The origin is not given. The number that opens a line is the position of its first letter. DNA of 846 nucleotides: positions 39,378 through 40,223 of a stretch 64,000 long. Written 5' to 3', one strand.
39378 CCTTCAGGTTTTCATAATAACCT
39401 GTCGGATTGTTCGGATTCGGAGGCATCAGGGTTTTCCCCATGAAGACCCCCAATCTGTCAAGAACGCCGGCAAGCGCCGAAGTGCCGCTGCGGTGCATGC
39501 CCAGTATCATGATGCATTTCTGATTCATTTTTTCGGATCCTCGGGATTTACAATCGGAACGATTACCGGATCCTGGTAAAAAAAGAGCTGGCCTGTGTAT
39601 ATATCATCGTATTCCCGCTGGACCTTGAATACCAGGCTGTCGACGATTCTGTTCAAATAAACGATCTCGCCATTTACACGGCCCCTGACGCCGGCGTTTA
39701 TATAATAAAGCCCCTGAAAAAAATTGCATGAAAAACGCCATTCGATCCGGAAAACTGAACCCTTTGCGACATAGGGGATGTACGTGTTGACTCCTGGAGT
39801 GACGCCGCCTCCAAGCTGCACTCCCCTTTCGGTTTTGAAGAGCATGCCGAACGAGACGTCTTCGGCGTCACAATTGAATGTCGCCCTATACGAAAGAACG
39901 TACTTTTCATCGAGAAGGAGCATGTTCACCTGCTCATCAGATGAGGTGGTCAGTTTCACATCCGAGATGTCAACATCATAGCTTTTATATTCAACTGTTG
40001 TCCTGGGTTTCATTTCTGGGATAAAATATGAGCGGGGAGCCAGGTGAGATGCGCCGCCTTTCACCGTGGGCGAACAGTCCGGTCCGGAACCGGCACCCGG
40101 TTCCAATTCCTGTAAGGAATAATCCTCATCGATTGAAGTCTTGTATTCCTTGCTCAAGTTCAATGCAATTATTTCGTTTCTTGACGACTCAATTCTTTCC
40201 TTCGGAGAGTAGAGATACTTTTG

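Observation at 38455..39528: Sulfotransferase with WbdD-like layout (catalytic domain / coiled coil / amphipathic basic tail), translationally coupled to Wzt-2: candidate sulfate chain terminator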

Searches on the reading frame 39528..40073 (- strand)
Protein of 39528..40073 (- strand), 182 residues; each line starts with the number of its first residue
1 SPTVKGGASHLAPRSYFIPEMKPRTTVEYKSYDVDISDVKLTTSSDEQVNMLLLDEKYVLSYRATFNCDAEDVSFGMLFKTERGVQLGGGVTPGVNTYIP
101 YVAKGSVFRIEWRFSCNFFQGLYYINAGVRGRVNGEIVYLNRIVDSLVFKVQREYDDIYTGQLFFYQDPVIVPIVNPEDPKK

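Call 42: find_homologous_proteins(query=window:39528-40073:-, max_evalue=0.001)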
Query seq(182 aa): 17 candidates shared short words with the query, none scored E <= 0.001.
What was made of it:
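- Tried and rejected: A word-indexed protein search with the isolated CBM found nothing (call 42).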

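Call 49: find_related_loci(query=A4, collection=metagenome_contigs, flank=6000)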
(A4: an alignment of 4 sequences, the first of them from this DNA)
Query A4 (163 aa) in metagenome_contigs; peptide patterns used: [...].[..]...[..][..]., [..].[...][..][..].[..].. (x = any residue, [..] = any of these).
415 stretches matched a pattern; 205 encode a relative of the query (tblastn E <= 1e-3); the best 80 are kept; 80 distinct loci.
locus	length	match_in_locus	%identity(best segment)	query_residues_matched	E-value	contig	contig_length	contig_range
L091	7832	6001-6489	72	1-163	1e-83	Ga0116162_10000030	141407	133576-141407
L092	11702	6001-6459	40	1-153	2e-34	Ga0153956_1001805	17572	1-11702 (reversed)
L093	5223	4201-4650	40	1-149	1e-34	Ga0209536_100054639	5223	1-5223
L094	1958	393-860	41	5-159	2e-33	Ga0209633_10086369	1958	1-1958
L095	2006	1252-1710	41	2-153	1e-33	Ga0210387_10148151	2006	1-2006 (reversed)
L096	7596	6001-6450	41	5-153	5e-33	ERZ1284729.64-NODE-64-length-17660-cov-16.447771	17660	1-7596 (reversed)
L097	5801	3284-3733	42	5-153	5e-33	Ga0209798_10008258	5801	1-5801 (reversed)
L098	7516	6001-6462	40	1-153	4e-33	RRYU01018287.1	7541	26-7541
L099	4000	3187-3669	40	1-159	7e-33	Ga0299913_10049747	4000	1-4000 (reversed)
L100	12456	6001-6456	41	9-159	9e-33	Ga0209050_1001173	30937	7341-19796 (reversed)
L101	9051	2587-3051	38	2-158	6e-33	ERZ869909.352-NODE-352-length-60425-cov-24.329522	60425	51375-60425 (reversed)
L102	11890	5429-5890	39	1-153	7e-33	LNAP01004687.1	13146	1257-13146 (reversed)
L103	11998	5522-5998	39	1-159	2e-32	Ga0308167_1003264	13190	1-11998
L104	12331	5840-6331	39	1-163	6e-32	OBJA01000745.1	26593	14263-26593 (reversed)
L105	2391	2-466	40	2-156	3e-32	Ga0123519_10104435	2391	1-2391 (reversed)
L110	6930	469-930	38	5-157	9e-32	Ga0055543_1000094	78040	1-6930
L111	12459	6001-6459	39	5-157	1e-31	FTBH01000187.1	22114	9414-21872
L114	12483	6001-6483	37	1-160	1e-31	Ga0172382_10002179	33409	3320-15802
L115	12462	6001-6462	38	5-157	8e-32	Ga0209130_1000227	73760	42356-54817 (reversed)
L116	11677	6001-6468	40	5-159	1e-31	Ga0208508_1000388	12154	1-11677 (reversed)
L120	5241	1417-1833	41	2-140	2e-31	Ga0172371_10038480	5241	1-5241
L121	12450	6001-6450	37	4-153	3e-31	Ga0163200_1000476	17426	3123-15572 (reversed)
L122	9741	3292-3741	37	5-153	3e-31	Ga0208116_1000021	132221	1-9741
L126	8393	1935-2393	37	2-153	6e-31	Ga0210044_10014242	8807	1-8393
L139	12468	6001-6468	38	5-159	2e-30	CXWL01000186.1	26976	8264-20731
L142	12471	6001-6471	37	3-159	2e-30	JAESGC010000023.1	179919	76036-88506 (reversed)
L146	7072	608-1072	39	5-159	5e-30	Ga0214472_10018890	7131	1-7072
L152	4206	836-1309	37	4-160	9e-30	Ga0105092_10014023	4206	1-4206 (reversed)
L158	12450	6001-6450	39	5-153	2e-29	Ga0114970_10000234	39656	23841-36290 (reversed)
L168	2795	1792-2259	38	5-159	4e-29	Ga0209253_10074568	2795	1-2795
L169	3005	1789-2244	36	1-157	3e-29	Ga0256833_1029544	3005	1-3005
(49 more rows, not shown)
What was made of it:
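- Tried and rejected: A 4-sequence alignment worked (call 49).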

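Call 53: search_protein_families(library=pfam, proteins=[L158:6507-11978:+, L126:2449-7554:+, L114:6516-10958:+, L121:6473-9724:+, L116:6489-8873:+, L139:6485-8497:+, L110:932-2395:+], max_evalue=0.001)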
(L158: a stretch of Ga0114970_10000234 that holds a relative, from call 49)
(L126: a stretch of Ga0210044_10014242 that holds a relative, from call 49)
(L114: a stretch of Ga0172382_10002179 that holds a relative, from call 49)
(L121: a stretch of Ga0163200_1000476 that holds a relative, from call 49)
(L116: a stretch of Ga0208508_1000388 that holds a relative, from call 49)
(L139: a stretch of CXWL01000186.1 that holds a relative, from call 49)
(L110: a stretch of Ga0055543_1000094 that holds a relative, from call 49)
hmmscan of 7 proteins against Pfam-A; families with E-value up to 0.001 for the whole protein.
L158:6507-11978:+ (1824 aa): 13 families
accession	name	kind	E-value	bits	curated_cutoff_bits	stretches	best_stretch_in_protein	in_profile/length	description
PF14307.12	Glyco_tran_WbsX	-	6.3e-133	444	25.1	1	636-973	1-349/350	Glycosyltransferase WbsX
PF00534.26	Glycos_transf_1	-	4.3e-13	49.6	26.4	1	1604-1756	10-161/172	Glycosyl transferases group 1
PF00535.33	Glycos_transf_2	-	5.5e-11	43.1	23.3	1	1081-1206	2-120/168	Glycosyl transferase family 2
PF13692.12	Glyco_trans_1_4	-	2.6e-10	41.2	27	1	1622-1752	15-142/142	Glycosyl transferases group 1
PF04102.17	SlyX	-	1.1e-07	32.9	30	0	471-504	15-48/67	SlyX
PF13469.12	Sulfotransfer_3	-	2.7e-07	31.5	27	1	9-207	2-215/216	Sulfotransferase family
PF12329.13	TMF_DNA_bd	-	6.1e-06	26.6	35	0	323-371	23-71/74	TATA element modulatory factor 1 DNA binding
PF10174.14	Cast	-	6.9e-06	25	29.1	1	300-501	361-572/766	RIM-binding protein of the cytomatrix active zone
PF21508.2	MenC_N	-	3.4e-05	24.3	27.3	0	353-389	21-57/94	MenC, N-terminal domain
PF20706.3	GT4-conflict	-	5.7e-05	22.7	26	1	1607-1719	195-312/385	Family 4 Glycosyltransferase in conflict systems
PF24555.1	CC4_CEP85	-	0.00025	21.9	27.3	0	414-456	27-69/85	Centrosomal protein of 85 kDa-like, CC4 coiled-coil domain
PF12072.13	RNase_Y_N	-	0.00051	20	32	0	404-466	65-127/201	RNase Y N-terminal region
PF00261.25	Tropomyosin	-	0.0009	19.2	38.6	0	400-486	24-110/242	Tropomyosin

L126:2449-7554:+ (1702 aa): 4 families
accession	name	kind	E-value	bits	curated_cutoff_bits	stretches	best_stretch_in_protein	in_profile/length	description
PF14307.12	Glyco_tran_WbsX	-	1.8e-119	399.8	25.1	1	906-1247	1-350/350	Glycosyltransferase WbsX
PF05045.17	RgpF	-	7.5e-44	150.7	25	1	638-868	268-499/503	Rhamnan synthesis protein F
PF21300.2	LbR_Ice_bind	-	1.9e-11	44.4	30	0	423-510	6-95/97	Grass antifreeze beta roll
PF08614.16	ATG16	-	4.1e-05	24.3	33.7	0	290-372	73-155/200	Autophagy protein 16 (ATG16)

L114:6516-10958:+ (1481 aa): 11 families
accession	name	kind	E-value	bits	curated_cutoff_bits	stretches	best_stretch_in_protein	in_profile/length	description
PF00535.33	Glycos_transf_2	-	5.6e-24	85.4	23.3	1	553-678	1-129/168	Glycosyl transferase family 2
PF13692.12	Glyco_trans_1_4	-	9.1e-22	78.3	27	1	1002-1142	2-140/142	Glycosyl transferases group 1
PF08241.18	Methyltransf_11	-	4.9e-10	40.4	21.2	1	1337-1386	46-95/95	Methyltransferase domain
PF10111.15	Glyco_tranf_2_2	-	8.5e-10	39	27.3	1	553-753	1-208/276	Glycosyltransferase like family 2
PF13489.12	Methyltransf_23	-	2.5e-09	37.5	27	1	1339-1402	69-132/164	Methyltransferase domain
PF13641.12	Glyco_tranf_2_3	-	3.2e-07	31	27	1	552-764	3-214/230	Glycosyltransferase like family 2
PF13469.12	Sulfotransfer_3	-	5.8e-06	27.1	27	1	10-207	2-215/216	Sulfotransferase family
PF00534.26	Glycos_transf_1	-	1.8e-05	24.8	26.4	1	1026-1155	37-169/172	Glycosyl transferases group 1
PF13649.12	Methyltransf_25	-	3.8e-05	24.7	27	1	1338-1382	51-97/97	Methyltransferase domain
PF13506.12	Glyco_transf_21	-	0.00028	20.9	21.7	1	622-753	25-146/174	Glycosyl transferase family 21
PF00685.33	Sulfotransfer_1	-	0.00049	20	22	0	162-220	139-197/255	Sulfotransferase domain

L121:6473-9724:+ (1084 aa): 7 families
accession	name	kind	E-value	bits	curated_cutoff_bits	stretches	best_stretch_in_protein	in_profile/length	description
PF00535.33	Glycos_transf_2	-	6.2e-29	101.5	23.3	1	506-667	1-164/168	Glycosyl transferase family 2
PF00534.26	Glycos_transf_1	-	4e-14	53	26.4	1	953-1046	77-170/172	Glycosyl transferases group 1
PF13641.12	Glyco_tranf_2_3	-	2.5e-12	47.7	27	1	502-625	1-128/230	Glycosyltransferase like family 2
PF10111.15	Glyco_tranf_2_2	-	1.3e-11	45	27.3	1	518-719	15-227/276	Glycosyltransferase like family 2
PF13692.12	Glyco_trans_1_4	-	3.1e-11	44.2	27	1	921-1034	17-142/142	Glycosyl transferases group 1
PF13524.12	Glyco_trans_1_2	-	1.1e-08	35.6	25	1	926-1051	7-132/144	Glycosyl transferase-like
PF13469.12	Sulfotransfer_3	-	3.8e-07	31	27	1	21-216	2-213/216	Sulfotransferase family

L116:6489-8873:+ (795 aa): 2 families
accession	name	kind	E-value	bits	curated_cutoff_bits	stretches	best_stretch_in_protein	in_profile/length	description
PF00534.26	Glycos_transf_1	-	6.2e-11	42.6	26.4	1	656-790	17-159/172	Glycosyl transferases group 1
PF13692.12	Glyco_trans_1_4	-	6.6e-10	39.8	27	1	656-788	3-141/142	Glycosyl transferases group 1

L139:6485-8497:+ (671 aa): 2 families
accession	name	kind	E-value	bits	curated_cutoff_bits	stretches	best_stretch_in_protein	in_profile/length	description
PF13578.12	Methyltransf_24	-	5.5e-11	43.7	26.3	1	496-599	1-105/105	Methyltransferase domain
PF13469.12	Sulfotransfer_3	-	2.1e-05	25.3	27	1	9-206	2-215/216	Sulfotransferase family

L110:932-2395:+ (488 aa): 1 family
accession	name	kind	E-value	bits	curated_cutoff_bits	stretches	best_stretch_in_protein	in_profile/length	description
PF13469.12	Sulfotransfer_3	-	0.00021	22.1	27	1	24-222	3-216/216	Sulfotransferase family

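Call 59: search_protein_families(library=pfam, proteins=[L094:889-1851:+, L097:3669-4601:+, L101:3118-3900:+, L111:6513-7154:+, L120:1936-2700:+, L146:1312-5127:+, L152:1554-2984:+, L168:2299-2793:+, L169:2279-3004:+, L101:3903-4745:+], max_evalue=0.01)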
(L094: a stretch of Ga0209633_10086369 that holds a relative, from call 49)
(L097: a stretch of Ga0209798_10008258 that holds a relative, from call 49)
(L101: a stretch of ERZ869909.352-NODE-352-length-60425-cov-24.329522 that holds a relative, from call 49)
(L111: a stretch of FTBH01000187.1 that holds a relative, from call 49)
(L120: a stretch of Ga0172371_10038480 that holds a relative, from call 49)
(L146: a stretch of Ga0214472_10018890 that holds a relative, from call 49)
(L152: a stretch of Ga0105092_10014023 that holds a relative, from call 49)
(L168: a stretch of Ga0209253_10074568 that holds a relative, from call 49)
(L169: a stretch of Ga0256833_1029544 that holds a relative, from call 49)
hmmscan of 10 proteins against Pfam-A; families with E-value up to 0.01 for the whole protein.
L094:889-1851:+ (321 aa): 5 families
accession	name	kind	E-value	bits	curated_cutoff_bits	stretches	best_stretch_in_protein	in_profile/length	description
PF00535.33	Glycos_transf_2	-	4.2e-27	95.6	23.3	1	8-177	1-166/168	Glycosyl transferase family 2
PF13641.12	Glyco_tranf_2_3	-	9.6e-20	72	27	1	7-216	3-212/230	Glycosyltransferase like family 2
PF10111.15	Glyco_tranf_2_2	-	2.2e-09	37.7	27.3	1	34-205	29-206/276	Glycosyltransferase like family 2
PF13704.12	Glyco_tranf_2_4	-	0.00017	22.4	27.5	1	15-91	2-81/98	Glycosyl transferase family 2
PF13632.12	Glyco_trans_2_3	-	0.0046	17.2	27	1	165-220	74-128/198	Glycosyl transferase family group 2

L097:3669-4601:+ (311 aa): 2 families
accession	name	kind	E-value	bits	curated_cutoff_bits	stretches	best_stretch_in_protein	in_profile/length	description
PF00685.33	Sulfotransfer_1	-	3.3e-10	40.2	22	1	77-249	4-183/255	Sulfotransferase domain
PF13469.12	Sulfotransfer_3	-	0.00031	21.5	27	0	211-248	176-213/216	Sulfotransferase family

L101:3118-3900:+ (261 aa): 2 families
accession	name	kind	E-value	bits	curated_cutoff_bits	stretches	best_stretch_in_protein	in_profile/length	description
PF13469.12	Sulfotransfer_3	-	3.8e-20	73.5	27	1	5-192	2-212/216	Sulfotransferase family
PF00685.33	Sulfotransfer_1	-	0.002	18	22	0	5-134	4-106/255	Sulfotransferase domain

L111:6513-7154:+ (214 aa): 7 families
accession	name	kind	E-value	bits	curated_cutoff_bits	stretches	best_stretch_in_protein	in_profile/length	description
PF13419.12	HAD_2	-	3.1e-30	106.1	23.8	1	4-185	1-178/178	Haloacid dehalogenase-like hydrolase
PF00702.32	Hydrolase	-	1.5e-28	101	26.4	1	1-179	1-191/191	haloacid dehalogenase-like hydrolase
PF12710.13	HAD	-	1.4e-05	26.1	27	1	4-135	1-130/189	haloacid dehalogenase-like hydrolase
PF13242.12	Hydrolase_like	-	1.8e-05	25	22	1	142-187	4-50/75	HAD-hyrolase-like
PF13344.12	Hydrolase_6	-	0.00086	19.7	27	0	4-66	1-63/101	Haloacid dehalogenase-like hydrolase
PF03031.24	NIF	-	0.0025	18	21.8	0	3-168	2-117/160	NLI interacting factor-like phosphatase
PF17918.6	TetR_C_15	-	0.0059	17.7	26.8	0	18-82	18-83/108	Tetracyclin repressor-like, C-terminal domain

L120:1936-2700:+ (255 aa): 3 families
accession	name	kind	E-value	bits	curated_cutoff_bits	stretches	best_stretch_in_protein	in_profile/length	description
PF13578.12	Methyltransf_24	-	2.9e-15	57.5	26.3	1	52-158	1-105/105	Methyltransferase domain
PF05711.17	TylF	-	0.00012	21.9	23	0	48-85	92-129/264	Macrocin-O-methyltransferase (TylF)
PF04989.18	RMNT_CmcI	-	0.0067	16.6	23.2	1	25-162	9-152/206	Rhamnosyl O-methyltransferase/CmcI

L146:1312-5127:+ (1272 aa): 9 families
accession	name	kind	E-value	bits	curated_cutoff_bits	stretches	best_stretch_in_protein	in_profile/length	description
PF00535.33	Glycos_transf_2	-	3.4e-42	144.7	23.3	2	348-508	1-167/168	Glycosyl transferase family 2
PF00534.26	Glycos_transf_1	-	1.2e-28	100.2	26.4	1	1065-1235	2-170/172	Glycosyl transferases group 1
PF13692.12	Glyco_trans_1_4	-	6.6e-26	91.7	27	1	1080-1222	3-141/142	Glycosyl transferases group 1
PF13641.12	Glyco_tranf_2_3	-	1.9e-22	80.8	27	2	607-820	3-208/230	Glycosyltransferase like family 2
PF10111.15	Glyco_tranf_2_2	-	2.6e-17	63.6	27.3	2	350-543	3-216/276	Glycosyltransferase like family 2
PF13632.12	Glyco_trans_2_3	-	6e-09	36.4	27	1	752-833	54-131/198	Glycosyl transferase family group 2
PF13579.12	Glyco_trans_4_4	-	7.8e-06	26.7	29.7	1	894-1050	4-158/158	Glycosyl transferase 4-like domain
PF20706.3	GT4-conflict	-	0.00012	21.6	26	1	1060-1202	178-326/385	Family 4 Glycosyltransferase in conflict systems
PF13524.12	Glyco_trans_1_2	-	0.0019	18.6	25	1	1126-1234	27-125/144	Glycosyl transferase-like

L152:1554-2984:+ (477 aa): 4 families
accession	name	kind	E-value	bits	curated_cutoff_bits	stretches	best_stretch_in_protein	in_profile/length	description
PF00884.28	Sulfatase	-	3.9e-49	168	25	1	35-360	2-301/301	Sulfatase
PF16347.10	SGSH_C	-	1.3e-22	81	29.3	1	306-459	1-153/154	N-sulphoglucosamine sulphohydrolase, C-terminal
PF01663.27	Phosphodiest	-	1.1e-05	25.7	23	0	249-303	166-221/342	Type I phosphodiesterase / nucleotide pyrophosphatase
PF10147.14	CR6_interact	-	0.00074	19.7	29.5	1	91-161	20-75/200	Growth arrest and DNA-damage-inducible proteins-interacting protein 1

L168:2299-2793:+ (165 aa): 2 families
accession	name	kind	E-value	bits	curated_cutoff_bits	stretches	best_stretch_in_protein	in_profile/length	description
PF13469.12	Sulfotransfer_3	-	3.1e-13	50.9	27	2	75-164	115-199/216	Sulfotransferase family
PF00685.33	Sulfotransfer_1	-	2.6e-12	47.1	22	1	5-164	5-168/255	Sulfotransferase domain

L169:2279-3004:+ (242 aa): 15 families
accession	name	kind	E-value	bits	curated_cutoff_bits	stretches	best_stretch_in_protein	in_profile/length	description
PF13847.12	Methyltransf_31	-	3.6e-16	59.6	27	1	45-153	3-113/145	Methyltransferase domain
PF08241.18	Methyltransf_11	-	4.2e-16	59.8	21.2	1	50-149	1-95/95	Methyltransferase domain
PF13489.12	Methyltransf_23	-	6.6e-16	58.9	27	1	44-152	21-119/164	Methyltransferase domain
PF13649.12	Methyltransf_25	-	7.1e-14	52.7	27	1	49-145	1-97/97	Methyltransferase domain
PF08242.18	Methyltransf_12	-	3.2e-13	50.7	30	1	50-147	1-98/98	Methyltransferase domain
PF05175.20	MTS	-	1.2e-07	31.9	23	1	46-151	32-140/170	Methyltransferase small domain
PF06325.19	PrmA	-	1.8e-07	31.4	22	1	45-149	161-258/296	Ribosomal protein L11 methyltransferase (PrmA)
PF02353.26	CMAS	-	4.9e-07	29.8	27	1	20-150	34-165/273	Mycolic acid cyclopropane synthetase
PF08003.17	Methyltransf_9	-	9.5e-07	28.5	23.8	1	36-190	106-255/315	Protein of unknown function (DUF1698)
PF07021.18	MetW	-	3.9e-05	23.8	21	1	45-152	13-110/193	Methionine biosynthesis protein MetW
PF12847.13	Methyltransf_18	-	5e-05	23.8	27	1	34-121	2-89/151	Methyltransferase domain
PF05958.17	tRNA_U5-meth_tr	-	0.00023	20.7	23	1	34-115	188-271/357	tRNA (Uracil-5-)-methyltransferase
PF05401.17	NodS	-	0.00037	20.8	24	1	34-149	28-144/201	Nodulation protein S (NodS)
PF01209.24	Ubie_methyltran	-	0.0065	16.3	20.1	0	35-120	37-122/233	ubiE/COQ5 methyltransferase family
PF02475.24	TRM5-TYW2_MTfase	-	0.0079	16.6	28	0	40-145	31-131/164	TRM5/TYW2 methyltransferase domain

L101:3903-4745:+ (281 aa): 2 families
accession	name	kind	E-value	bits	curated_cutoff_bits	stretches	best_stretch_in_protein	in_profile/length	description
PF13469.12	Sulfotransfer_3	-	1.7e-15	58.3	27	1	25-204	1-199/216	Sulfotransferase family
PF17784.7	Sulfotransfer_4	-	0.0012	19.2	22.8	1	106-169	78-143/215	Sulfotransferase domain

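Call 63: search_protein_families(library=pfam, proteins=[L122:1700-2398:+, L116:4385-5107:+, L115:2139-4055:+, L142:7123-10284:+], max_evalue=0.001)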
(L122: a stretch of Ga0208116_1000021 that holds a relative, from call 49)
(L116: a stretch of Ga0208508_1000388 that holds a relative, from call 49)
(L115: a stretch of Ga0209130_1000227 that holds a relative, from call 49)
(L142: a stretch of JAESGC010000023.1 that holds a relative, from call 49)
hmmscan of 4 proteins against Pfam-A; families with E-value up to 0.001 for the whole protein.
L122:1700-2398:+ (233 aa): 5 families
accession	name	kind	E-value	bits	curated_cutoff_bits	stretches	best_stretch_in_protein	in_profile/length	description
PF01583.26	APS_kinase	-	2.1e-69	232.8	21.1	1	36-186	1-152/152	Adenylylsulphate kinase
PF13671.12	AAA_33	-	2.6e-09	38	27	1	40-152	2-115/143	AAA domain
PF13238.12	AAA_18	-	0.00049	21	29.4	1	40-125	1-89/128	AAA domain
PF03308.22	MeaB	-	0.00075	19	23.1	1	34-73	30-69/273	Methylmalonyl Co-A mutase-associated GTPase MeaB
PF24883.2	NPHP3_N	-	0.00095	19.8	24.8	0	33-67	18-52/164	Nephrocystin 3, N-terminal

L116:4385-5107:+ (241 aa): 3 families
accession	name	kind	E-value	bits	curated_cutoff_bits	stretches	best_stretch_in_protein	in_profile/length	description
PF01583.26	APS_kinase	-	4.9e-69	231.6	21.1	1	44-194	1-152/152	Adenylylsulphate kinase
PF13671.12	AAA_33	-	1.7e-10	41.8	27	1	48-161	2-116/143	AAA domain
PF24883.2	NPHP3_N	-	0.00017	22.3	24.8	0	41-75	18-52/164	Nephrocystin 3, N-terminal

L115:2139-4055:+ (639 aa): 16 families
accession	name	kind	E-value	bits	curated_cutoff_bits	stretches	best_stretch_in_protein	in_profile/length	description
PF01583.26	APS_kinase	-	2.4e-67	226.2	21.1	1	471-620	2-152/152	Adenylylsulphate kinase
PF00009.33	GTP_EFTU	-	6.3e-43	147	26.5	1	36-222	3-176/188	Elongation factor Tu GTP binding domain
PF22594.2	GTP-eEF1A_C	-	2e-25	89.5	27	1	343-441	1-100/101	GTP-eEF1A C-terminal domain-like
PF01926.29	MMR_HSR1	-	2.3e-09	37.8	21.9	1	96-178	26-113/113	50S ribosome-binding GTPase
PF13671.12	AAA_33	-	1.5e-08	35.5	27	1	473-585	1-114/143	AAA domain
PF01656.29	CbiA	-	8.3e-06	26.2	25.4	1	478-566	6-101/125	CobQ/CobB/MinD/ParA nucleotide binding domain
PF03193.22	RsgA_GTPase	-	1.2e-05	25.7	30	0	469-496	104-131/174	RsgA GTPase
PF13555.12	AAA_29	-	2e-05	24.7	27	0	471-502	23-53/61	P-loop containing region of AAA domain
PF25199.1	nSTAND_NTPase5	-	2.5e-05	24.5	34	1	446-509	12-80/145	Novel STAND NTPase 5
PF03144.31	GTP_EFTU_D2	-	5.3e-05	24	30.3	1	272-331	6-72/73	Elongation factor Tu domain 2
PF20720.3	nSTAND3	-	6.5e-05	23.1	27.2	1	459-504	7-50/155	Novel STAND NTPase 3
PF08433.16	KTI12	-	0.00019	21.5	22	1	474-586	4-116/271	Chromatin associated protein KTI12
PF13238.12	AAA_18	-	0.00042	21.2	29.4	0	475-583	2-105/128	AAA domain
PF00005.33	ABC_tran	-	0.00058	20.9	25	0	469-512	9-51/137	ABC transporter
PF03308.22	MeaB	-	0.00061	19.3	23.1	0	467-504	30-66/273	Methylmalonyl Co-A mutase-associated GTPase MeaB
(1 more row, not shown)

L142:7123-10284:+ (1054 aa): 6 families
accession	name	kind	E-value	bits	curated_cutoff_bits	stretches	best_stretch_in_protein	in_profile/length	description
PF00535.33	Glycos_transf_2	-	2.6e-52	177.6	23.3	2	523-683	1-167/168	Glycosyl transferase family 2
PF13641.12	Glyco_tranf_2_3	-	6.1e-23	82.5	27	2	779-1002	3-216/230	Glycosyltransferase like family 2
PF10111.15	Glyco_tranf_2_2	-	1.9e-17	64.1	27.3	2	523-720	1-218/276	Glycosyltransferase like family 2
PF13632.12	Glyco_trans_2_3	-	3.8e-09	37.1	27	0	905-1007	31-131/198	Glycosyl transferase family group 2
PF13469.12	Sulfotransfer_3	-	3.2e-07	31.3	27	1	12-173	3-182/216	Sulfotransferase family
PF13712.12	Glyco_tranf_2_5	-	0.00019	21.7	27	1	848-988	41-178/210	Glycosyltransferase like family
